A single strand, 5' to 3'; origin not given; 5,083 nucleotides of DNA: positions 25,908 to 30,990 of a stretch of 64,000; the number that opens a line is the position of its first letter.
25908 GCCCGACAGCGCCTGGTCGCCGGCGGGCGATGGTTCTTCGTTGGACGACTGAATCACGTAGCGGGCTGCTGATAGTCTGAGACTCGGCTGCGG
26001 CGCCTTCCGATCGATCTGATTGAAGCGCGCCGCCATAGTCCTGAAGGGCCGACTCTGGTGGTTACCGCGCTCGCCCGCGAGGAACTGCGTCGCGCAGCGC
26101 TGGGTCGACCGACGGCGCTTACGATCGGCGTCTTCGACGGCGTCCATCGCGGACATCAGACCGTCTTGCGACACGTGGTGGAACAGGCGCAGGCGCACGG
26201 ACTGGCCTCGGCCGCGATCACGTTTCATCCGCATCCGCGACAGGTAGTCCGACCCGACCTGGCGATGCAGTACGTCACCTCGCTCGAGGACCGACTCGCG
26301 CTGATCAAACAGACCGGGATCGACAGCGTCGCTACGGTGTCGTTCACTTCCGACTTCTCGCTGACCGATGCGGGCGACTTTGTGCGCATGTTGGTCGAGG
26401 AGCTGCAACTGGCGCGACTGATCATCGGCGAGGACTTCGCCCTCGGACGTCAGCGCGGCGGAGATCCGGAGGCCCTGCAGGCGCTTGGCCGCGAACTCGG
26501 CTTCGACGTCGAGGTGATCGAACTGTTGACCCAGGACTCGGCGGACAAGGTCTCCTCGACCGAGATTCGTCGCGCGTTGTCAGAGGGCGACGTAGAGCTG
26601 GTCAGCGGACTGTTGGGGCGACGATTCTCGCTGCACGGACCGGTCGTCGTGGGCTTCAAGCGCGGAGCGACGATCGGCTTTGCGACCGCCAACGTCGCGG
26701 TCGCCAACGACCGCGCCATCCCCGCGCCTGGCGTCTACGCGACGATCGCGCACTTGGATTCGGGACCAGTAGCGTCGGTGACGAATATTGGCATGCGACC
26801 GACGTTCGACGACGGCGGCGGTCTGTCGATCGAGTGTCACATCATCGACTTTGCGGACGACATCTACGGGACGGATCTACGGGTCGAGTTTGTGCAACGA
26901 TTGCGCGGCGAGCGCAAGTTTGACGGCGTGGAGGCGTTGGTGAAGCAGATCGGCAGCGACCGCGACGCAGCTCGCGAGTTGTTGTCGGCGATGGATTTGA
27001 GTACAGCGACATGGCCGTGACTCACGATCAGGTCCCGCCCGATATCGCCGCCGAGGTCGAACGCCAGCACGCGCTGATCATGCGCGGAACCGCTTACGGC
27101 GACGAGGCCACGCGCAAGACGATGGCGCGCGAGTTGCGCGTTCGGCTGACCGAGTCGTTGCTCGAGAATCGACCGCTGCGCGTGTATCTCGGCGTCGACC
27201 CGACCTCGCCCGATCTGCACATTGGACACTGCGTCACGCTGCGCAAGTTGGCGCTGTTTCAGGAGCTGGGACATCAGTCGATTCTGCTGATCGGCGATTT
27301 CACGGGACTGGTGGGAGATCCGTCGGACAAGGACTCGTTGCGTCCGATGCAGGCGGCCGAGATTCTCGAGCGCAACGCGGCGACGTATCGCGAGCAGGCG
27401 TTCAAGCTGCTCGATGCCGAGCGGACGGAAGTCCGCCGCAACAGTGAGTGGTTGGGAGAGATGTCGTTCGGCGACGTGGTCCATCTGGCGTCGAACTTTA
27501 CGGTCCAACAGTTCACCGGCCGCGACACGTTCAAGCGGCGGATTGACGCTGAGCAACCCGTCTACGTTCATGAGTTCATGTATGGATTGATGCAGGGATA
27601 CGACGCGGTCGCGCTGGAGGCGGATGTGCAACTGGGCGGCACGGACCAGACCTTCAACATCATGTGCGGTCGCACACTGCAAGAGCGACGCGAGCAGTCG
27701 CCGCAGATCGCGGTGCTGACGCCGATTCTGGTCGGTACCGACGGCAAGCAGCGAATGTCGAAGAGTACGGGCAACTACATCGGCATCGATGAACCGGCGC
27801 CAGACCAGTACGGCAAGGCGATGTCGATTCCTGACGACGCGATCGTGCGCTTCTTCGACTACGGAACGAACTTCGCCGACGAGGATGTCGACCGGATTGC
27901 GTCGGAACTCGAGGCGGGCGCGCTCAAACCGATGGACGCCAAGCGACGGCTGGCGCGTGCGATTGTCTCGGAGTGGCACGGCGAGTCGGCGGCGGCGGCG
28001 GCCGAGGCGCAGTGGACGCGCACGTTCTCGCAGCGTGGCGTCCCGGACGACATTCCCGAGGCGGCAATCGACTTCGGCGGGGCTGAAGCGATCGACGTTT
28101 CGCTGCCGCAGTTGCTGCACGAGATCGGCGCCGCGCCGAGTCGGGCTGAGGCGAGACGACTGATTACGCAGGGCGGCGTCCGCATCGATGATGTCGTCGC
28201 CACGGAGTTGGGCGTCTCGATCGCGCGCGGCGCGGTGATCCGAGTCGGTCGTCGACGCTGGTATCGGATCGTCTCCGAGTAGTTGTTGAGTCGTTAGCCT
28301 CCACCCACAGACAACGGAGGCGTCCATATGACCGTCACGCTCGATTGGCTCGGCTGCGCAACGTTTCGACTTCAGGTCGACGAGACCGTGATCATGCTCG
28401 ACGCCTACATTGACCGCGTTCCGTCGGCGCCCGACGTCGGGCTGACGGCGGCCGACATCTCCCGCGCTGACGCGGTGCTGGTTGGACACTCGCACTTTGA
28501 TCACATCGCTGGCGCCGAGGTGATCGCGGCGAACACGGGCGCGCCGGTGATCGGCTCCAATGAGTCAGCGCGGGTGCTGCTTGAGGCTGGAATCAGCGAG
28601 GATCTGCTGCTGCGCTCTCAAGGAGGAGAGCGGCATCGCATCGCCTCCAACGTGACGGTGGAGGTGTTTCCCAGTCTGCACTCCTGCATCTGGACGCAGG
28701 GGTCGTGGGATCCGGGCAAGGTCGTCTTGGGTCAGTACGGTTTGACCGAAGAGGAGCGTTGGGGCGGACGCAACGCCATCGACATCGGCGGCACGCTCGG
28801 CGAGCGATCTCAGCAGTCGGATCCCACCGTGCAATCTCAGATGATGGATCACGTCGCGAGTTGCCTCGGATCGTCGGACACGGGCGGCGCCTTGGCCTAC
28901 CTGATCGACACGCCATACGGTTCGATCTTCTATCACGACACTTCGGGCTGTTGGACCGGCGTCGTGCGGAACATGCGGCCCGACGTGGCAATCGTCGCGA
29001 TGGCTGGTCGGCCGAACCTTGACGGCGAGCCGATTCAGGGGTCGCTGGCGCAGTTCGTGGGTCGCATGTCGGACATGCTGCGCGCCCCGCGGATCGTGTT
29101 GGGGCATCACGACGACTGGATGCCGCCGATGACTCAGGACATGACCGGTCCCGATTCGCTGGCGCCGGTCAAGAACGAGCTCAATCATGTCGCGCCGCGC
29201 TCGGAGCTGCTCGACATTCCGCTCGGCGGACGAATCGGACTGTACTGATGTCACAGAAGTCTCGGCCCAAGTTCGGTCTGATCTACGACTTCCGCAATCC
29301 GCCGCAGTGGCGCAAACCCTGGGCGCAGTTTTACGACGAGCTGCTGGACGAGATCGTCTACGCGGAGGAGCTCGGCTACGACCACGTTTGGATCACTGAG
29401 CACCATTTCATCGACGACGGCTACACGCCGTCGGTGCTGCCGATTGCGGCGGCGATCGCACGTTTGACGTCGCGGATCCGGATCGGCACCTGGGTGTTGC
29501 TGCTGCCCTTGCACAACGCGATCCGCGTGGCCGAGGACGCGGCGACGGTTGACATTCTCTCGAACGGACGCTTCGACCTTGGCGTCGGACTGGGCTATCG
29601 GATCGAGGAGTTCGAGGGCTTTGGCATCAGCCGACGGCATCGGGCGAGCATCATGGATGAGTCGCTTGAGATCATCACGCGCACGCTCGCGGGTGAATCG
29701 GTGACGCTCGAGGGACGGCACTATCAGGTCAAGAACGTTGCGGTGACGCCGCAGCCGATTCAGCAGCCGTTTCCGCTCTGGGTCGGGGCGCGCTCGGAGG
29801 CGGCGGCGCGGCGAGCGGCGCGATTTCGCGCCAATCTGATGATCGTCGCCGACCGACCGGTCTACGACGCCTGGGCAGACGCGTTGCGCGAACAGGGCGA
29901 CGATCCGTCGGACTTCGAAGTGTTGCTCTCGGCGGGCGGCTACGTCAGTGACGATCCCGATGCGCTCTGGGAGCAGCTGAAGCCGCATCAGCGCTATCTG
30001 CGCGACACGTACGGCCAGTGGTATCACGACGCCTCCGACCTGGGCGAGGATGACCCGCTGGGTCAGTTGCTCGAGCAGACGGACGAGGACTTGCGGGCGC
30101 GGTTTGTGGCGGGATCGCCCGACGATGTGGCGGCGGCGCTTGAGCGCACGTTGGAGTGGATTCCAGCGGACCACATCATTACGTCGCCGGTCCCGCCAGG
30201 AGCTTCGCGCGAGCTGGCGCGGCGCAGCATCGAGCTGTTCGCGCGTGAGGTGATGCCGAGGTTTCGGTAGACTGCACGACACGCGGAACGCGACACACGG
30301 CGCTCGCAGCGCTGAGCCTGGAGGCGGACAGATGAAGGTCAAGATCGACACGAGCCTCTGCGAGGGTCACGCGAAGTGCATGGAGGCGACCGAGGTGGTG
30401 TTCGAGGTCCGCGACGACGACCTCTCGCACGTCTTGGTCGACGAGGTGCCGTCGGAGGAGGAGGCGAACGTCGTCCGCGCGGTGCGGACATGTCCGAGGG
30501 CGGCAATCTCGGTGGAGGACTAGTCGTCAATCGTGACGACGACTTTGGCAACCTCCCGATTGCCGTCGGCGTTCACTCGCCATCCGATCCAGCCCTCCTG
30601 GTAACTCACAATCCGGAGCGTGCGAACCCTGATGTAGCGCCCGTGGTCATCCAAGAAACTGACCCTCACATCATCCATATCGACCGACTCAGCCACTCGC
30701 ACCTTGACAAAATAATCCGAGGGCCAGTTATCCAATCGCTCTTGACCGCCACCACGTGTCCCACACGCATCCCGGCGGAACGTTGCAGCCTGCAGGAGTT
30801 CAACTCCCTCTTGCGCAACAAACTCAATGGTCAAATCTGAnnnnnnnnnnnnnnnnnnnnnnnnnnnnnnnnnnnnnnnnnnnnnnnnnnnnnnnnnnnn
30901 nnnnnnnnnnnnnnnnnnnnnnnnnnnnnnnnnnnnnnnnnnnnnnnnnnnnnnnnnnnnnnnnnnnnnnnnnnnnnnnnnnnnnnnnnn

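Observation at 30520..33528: Compositionally foreign 3-kb gene for a 1002-aa secreted protein with two trypsin-like repeats (one likely a pseudo-protease)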

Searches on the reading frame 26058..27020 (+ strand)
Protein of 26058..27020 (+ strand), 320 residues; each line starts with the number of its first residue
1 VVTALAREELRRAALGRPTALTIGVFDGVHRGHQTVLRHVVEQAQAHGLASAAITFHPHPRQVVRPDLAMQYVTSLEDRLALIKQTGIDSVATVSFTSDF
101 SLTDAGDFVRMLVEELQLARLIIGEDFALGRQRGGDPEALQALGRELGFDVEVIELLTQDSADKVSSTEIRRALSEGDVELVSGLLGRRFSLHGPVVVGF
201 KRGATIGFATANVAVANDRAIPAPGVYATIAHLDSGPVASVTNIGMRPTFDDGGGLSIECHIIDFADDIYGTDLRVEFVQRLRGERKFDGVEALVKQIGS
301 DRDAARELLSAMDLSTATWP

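Call 5: search_protein_families(library=pfam, proteins=[window:26058-27020:+], max_evalue=0.01)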
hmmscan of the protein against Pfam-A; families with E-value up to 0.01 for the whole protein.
window:26058-27020:+ (320 aa): 3 families
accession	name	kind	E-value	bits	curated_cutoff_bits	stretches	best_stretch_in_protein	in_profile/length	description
PF06574.18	FAD_syn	-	1.8e-44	151.7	27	1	17-168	6-157/158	FAD synthetase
PF01687.23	Flavokinase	-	7.2e-40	136.5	19.6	1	186-309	1-124/124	Riboflavin kinase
PF01467.32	CTP_transf_like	-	2.5e-08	34.6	21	1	21-172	1-132/133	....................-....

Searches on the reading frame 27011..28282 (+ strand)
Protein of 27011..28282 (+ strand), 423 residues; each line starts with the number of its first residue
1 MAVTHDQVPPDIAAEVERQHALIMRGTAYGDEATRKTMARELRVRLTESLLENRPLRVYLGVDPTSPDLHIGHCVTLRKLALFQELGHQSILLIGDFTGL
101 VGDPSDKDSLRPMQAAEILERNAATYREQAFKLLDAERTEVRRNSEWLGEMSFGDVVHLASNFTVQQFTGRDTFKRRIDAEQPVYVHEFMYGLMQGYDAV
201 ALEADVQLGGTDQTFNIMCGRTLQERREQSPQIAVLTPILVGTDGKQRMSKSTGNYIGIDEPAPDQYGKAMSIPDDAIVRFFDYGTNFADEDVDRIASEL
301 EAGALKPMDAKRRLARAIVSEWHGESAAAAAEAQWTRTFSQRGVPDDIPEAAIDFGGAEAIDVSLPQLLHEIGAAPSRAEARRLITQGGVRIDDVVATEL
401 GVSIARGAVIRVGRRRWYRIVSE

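Call 5: search_protein_families(library=pfam, proteins=[window:27011-28282:+], max_evalue=0.01)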
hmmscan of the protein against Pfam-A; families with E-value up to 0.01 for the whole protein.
window:27011-28282:+ (423 aa): 4 families
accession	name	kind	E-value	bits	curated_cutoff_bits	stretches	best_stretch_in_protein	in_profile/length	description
PF00579.31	tRNA-synt_1b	-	6.9e-68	229.5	21.1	1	53-339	3-291/292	tRNA synthetases class I (W and Y)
PF01479.30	S4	-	1.2e-08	35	22.8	1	365-409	3-47/48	S4 domain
PF22421.1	SYY_C-terminal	-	0.00091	19.5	27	1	359-405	15-61/83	Tyrosine--tRNA ligase SYY-like C-terminal domain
PF13275.11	S4_2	-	0.0012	19.2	24.6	1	363-414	8-59/65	S4 domain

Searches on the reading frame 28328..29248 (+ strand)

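Call 5: search_protein_families(library=pfam, proteins=[window:28328-29248:+], max_evalue=0.01)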
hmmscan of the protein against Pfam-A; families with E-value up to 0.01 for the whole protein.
window:28328-29248:+ (306 aa): 3 families
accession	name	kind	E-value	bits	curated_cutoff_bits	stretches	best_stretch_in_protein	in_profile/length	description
PF12706.13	Lactamase_B_2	-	1.5e-08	34.9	27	1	22-122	3-116/200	Beta-lactamase superfamily domain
PF00753.33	Lactamase_B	-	3e-06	27.8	22.7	1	39-97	36-94/196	Metallo-beta-lactamase superfamily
PF13483.12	Lactamase_B_3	-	3.5e-05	24.3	24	1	5-67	2-57/160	Beta-lactamase superfamily domain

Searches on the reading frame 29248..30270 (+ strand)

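Call 5: search_protein_families(library=pfam, proteins=[window:29248-30270:+], max_evalue=0.01)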
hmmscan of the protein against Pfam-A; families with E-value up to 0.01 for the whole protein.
window:29248-30270:+ (340 aa): 1 family
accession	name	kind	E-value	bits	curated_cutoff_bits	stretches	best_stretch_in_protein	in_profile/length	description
PF00296.26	Bac_luciferase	-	2.8e-61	208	27.9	1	27-300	20-306/314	Luciferase-like monooxygenase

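Call 94: search_protein_families(library=ncbifam, proteins=[window:29248-30270:+], max_evalue=0.001)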
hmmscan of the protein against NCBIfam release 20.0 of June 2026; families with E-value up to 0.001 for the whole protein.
window:29248-30270:+ (340 aa): 33 families (the best 25 are shown)
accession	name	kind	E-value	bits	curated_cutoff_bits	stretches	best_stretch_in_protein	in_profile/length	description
TIGR03619.1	F420_Rv2161c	subfamily_domain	2.3e-47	161.7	166.9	1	38-237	6-225/247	TIGR03619 family F420-dependent LLM class oxidoreductase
TIGR04027.1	LLM_KPN_01858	hypoth_equivalog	1.6e-38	132.5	412.9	1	26-339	16-325/326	putative FMN-dependent luciferase-like monooxygenase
TIGR04020.1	seco_metab_LLM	subfamily_domain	3.9e-33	115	244.45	1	27-276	16-275/341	MupA/Atu3671 family FMN-dependent luciferase-like monooxygenase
TIGR03858.1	LLM_2I7G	subfamily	3.2e-31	108.6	462.25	1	27-339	23-336/337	Atu2307/SP_0267 family LLM class monooxygenase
TIGR03560.1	F420_Rv1855c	subfamily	1.8e-26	93.3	231.4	1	27-200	10-194/227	TIGR03560 family F420-dependent LLM class oxidoreductase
TIGR03621.1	F420_MSMEG_2516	subfamily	1e-25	90.5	213.15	1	31-191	15-167/295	TIGR03621 family F420-dependent LLM class oxidoreductase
TIGR03557.1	F420_G6P_family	subfamily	6.4e-25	87.9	210.4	1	31-217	14-206/316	TIGR03557 family F420-dependent LLM class oxidoreductase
NF002619.0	PRK02271.1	equivalog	1.1e-23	84.1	276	1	30-239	14-221/329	5,10-methylenetetrahydromethanopterin reductase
NF052254.1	luciferase_Alph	exception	1.3e-22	80.5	600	1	9-194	3-186/354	luciferase subunit alpha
TIGR03571.1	lucif_BA3436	subfamily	3.9e-22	78.9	303.9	1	33-184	34-191/304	TIGR03571 family LLM class oxidoreductase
TIGR03558.1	oxido_grp_1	subfamily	7.4e-22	78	166.95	1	38-333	28-324/325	MsnO8 family LLM class oxidoreductase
TIGR03555.1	F420_mer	equivalog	8.8e-22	77.9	348.7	1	32-205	14-181/325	5,10-methylenetetrahydromethanopterin reductase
TIGR03854.1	F420_MSMEG_3544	hypoth_equivalog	1.2e-20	74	295.6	1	38-194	21-174/290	TIGR03854 family LLM class F420-dependent oxidoreductase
TIGR03564.1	F420_MSMEG_4879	subfamily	5.1e-18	65.6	234.25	1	33-192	2-155/265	TIGR03564 family F420-dependent LLM class oxidoreductase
NF052255.1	luciferase_Beta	exception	5.6e-18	65.1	500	1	9-192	3-187/325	luciferase subunit beta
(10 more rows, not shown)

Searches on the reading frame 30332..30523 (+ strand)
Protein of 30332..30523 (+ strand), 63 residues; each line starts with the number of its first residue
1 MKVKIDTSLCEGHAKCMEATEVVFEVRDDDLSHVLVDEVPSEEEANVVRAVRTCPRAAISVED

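Call 94: search_protein_families(library=ncbifam, proteins=[window:30332-30523:+], max_evalue=0.001)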
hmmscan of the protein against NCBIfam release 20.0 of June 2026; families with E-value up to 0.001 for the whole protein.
window:30332-30523:+ (63 aa): 0 families

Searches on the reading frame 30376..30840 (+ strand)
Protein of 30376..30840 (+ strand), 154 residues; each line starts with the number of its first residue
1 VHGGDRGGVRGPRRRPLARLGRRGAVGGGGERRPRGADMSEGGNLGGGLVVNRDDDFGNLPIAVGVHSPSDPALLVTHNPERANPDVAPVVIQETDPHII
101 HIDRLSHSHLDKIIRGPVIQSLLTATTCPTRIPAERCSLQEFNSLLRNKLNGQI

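Call 5: search_protein_families(library=pfam, proteins=[window:30376-30840:+], max_evalue=0.01)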
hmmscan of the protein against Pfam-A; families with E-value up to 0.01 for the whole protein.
window:30376-30840:+ (154 aa): 0 families
